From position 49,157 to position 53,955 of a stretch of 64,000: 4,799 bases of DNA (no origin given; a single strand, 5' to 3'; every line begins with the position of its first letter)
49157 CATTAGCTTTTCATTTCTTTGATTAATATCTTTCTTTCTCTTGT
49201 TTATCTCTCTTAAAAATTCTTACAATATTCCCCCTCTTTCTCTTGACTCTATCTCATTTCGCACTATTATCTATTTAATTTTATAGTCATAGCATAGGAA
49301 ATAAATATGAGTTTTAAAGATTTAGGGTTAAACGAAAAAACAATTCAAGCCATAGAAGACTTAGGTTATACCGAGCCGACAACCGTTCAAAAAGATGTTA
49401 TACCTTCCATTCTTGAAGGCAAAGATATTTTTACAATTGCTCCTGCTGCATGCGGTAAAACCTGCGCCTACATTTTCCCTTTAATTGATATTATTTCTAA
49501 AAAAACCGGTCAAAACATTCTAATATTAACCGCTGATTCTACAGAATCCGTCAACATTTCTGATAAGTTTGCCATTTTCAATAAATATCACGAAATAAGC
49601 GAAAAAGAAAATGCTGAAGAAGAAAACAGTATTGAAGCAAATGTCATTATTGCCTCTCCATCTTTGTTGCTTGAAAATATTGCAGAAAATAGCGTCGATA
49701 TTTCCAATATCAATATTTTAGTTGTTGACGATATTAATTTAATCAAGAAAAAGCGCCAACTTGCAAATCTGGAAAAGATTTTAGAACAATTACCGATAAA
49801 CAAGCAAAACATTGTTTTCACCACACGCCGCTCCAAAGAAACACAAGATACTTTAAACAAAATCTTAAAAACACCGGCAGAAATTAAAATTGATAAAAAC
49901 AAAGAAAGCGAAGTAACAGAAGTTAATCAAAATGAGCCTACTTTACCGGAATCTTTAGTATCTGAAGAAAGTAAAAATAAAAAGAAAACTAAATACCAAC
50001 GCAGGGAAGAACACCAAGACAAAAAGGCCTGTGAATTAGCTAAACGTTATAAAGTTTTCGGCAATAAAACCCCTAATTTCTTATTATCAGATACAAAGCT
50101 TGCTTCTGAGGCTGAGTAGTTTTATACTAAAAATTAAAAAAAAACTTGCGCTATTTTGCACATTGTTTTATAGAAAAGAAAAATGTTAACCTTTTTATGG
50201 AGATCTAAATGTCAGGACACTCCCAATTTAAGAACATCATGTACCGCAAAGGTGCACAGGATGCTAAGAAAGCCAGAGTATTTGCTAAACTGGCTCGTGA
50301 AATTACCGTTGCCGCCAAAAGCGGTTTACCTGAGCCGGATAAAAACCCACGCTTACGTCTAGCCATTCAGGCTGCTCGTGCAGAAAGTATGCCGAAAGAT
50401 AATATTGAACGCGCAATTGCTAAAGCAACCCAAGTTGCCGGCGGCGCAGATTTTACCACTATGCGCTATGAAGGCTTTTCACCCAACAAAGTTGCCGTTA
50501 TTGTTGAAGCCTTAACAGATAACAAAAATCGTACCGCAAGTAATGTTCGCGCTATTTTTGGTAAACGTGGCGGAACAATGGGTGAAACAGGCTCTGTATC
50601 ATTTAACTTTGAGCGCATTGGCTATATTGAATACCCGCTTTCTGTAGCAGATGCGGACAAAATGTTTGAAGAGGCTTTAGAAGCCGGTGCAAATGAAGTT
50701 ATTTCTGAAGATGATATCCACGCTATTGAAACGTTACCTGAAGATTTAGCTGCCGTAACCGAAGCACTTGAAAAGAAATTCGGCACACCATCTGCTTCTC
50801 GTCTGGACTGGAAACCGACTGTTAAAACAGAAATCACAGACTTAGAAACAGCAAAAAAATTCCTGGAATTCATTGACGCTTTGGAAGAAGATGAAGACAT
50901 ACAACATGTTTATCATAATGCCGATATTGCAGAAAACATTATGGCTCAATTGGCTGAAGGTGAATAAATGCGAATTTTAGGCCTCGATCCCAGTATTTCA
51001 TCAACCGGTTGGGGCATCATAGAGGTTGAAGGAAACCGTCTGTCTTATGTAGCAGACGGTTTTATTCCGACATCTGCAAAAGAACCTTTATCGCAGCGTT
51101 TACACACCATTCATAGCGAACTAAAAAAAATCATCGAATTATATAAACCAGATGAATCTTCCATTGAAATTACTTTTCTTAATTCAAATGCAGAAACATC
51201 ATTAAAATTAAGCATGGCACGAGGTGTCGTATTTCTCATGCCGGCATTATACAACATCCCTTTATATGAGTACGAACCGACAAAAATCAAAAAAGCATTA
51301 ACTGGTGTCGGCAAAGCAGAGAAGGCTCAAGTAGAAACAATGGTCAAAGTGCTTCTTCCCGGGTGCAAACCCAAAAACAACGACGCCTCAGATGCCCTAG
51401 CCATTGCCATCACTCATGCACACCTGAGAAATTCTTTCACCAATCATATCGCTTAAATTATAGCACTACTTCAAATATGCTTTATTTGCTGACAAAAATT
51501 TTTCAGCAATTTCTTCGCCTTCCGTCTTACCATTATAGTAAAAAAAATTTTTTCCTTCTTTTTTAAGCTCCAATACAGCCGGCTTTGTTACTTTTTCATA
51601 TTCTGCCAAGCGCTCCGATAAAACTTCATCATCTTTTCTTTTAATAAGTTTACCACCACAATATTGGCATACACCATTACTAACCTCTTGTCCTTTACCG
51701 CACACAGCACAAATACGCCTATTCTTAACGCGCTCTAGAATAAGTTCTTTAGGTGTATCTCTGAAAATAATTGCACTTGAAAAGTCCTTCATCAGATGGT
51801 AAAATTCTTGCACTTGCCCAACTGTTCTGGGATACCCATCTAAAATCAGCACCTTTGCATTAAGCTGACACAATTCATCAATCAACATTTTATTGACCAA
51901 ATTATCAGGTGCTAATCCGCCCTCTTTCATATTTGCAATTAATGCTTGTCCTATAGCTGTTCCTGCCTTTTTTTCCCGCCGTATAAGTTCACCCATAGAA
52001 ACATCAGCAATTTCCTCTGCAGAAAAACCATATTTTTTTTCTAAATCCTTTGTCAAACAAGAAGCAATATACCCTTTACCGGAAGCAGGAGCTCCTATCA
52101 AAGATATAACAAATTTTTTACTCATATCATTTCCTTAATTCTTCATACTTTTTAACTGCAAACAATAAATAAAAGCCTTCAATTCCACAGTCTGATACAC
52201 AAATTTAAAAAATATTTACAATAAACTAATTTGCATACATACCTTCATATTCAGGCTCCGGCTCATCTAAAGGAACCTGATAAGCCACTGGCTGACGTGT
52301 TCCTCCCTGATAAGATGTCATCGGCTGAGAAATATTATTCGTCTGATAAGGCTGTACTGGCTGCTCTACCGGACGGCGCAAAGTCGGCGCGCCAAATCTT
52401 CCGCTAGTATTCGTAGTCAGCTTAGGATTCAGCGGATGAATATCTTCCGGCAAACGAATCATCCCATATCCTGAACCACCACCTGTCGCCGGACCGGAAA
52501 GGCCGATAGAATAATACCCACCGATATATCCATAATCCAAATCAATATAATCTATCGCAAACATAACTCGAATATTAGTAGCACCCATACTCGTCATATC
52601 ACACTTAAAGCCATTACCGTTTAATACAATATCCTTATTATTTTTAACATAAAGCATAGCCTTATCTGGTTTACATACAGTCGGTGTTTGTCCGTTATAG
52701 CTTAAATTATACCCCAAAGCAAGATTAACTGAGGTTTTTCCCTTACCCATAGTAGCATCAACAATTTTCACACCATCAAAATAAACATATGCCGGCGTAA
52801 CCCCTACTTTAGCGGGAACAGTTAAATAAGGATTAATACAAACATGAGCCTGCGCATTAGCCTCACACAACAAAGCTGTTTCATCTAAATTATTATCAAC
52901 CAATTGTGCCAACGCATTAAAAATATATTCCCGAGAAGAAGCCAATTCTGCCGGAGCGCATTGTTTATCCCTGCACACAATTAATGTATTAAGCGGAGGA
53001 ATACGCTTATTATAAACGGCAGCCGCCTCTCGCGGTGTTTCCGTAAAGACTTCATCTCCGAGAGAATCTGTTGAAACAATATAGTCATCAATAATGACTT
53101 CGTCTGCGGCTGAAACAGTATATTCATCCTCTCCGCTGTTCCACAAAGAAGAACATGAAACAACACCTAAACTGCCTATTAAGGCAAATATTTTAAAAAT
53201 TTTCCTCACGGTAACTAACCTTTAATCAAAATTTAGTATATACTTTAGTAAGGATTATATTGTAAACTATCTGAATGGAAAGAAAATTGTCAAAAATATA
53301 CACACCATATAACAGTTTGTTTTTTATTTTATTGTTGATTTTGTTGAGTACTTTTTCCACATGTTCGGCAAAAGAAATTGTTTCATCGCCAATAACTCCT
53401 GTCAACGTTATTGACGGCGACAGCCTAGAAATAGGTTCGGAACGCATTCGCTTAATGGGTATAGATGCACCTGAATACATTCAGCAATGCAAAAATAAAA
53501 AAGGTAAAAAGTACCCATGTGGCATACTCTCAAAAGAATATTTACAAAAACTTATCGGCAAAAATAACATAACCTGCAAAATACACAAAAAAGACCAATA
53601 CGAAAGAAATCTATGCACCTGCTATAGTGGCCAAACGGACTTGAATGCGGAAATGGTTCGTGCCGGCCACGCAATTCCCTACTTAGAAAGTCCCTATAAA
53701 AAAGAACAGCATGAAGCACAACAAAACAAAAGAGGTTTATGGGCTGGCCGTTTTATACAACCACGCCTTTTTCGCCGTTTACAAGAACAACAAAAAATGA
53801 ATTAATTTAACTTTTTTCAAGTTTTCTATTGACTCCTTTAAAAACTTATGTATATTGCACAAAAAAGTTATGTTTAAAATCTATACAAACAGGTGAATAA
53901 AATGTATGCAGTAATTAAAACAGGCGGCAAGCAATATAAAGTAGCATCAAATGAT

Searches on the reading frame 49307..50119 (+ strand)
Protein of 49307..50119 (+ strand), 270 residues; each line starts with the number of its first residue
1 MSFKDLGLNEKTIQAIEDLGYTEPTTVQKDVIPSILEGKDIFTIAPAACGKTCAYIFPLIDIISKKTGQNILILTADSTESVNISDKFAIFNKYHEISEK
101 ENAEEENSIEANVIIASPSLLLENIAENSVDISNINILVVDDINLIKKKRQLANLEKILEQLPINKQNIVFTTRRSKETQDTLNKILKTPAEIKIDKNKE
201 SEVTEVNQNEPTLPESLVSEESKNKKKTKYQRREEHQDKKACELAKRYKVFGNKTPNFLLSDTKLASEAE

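Call 64: search_protein_families(library=pfam, proteins=[window:49307-50119:+], max_evalue=0.0001)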
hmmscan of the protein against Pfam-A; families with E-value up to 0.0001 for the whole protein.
window:49307-50119:+ (270 aa): 1 family
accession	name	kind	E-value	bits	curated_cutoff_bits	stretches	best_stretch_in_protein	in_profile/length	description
PF00270.35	DEAD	-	9.8e-19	68.1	26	1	25-173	1-158/167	DEAD/DEAH box helicase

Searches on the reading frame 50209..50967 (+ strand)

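Call 64: search_protein_families(library=pfam, proteins=[window:50209-50967:+], max_evalue=0.0001)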
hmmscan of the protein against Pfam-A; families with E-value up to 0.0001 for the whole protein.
window:50209-50967:+ (252 aa): 2 families
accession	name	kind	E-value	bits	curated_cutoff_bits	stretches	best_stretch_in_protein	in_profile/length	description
PF01709.26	Transcrip_reg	-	7.2e-53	179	27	1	83-238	2-160/160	TACO1/YebC second and third domain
PF20772.2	TACO1_YebC_N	-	1.5e-29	102.7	36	1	5-75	1-72/73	TACO1/YebC protein N-terminal domain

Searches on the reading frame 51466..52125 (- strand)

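Call 68: search_protein_families(library=pfam, proteins=[window:51466-52125:-], max_evalue=0.0001)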
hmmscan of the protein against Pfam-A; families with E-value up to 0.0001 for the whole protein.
window:51466-52125:- (219 aa): 3 families
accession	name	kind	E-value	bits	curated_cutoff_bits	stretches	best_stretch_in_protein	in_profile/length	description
PF00406.28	ADK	-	4.5e-24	85.7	26.8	1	9-189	1-148/151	Adenylate kinase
PF13207.12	AAA_17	-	1.9e-12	48.1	27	1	11-137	2-123/136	AAA domain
PF05191.20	ADK_lid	-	3.4e-05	24.1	26.6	0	136-165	1-36/36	Adenylate kinase, active site lid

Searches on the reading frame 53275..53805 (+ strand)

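Call 68: search_protein_families(library=pfam, proteins=[window:53275-53805:+], max_evalue=0.0001)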
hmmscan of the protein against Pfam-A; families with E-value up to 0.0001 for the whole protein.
window:53275-53805:+ (176 aa): 1 family
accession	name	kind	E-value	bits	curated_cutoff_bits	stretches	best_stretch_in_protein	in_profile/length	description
PF00565.23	SNase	-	7.1e-16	59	21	1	57-157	1-106/107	Staphylococcal nuclease homologue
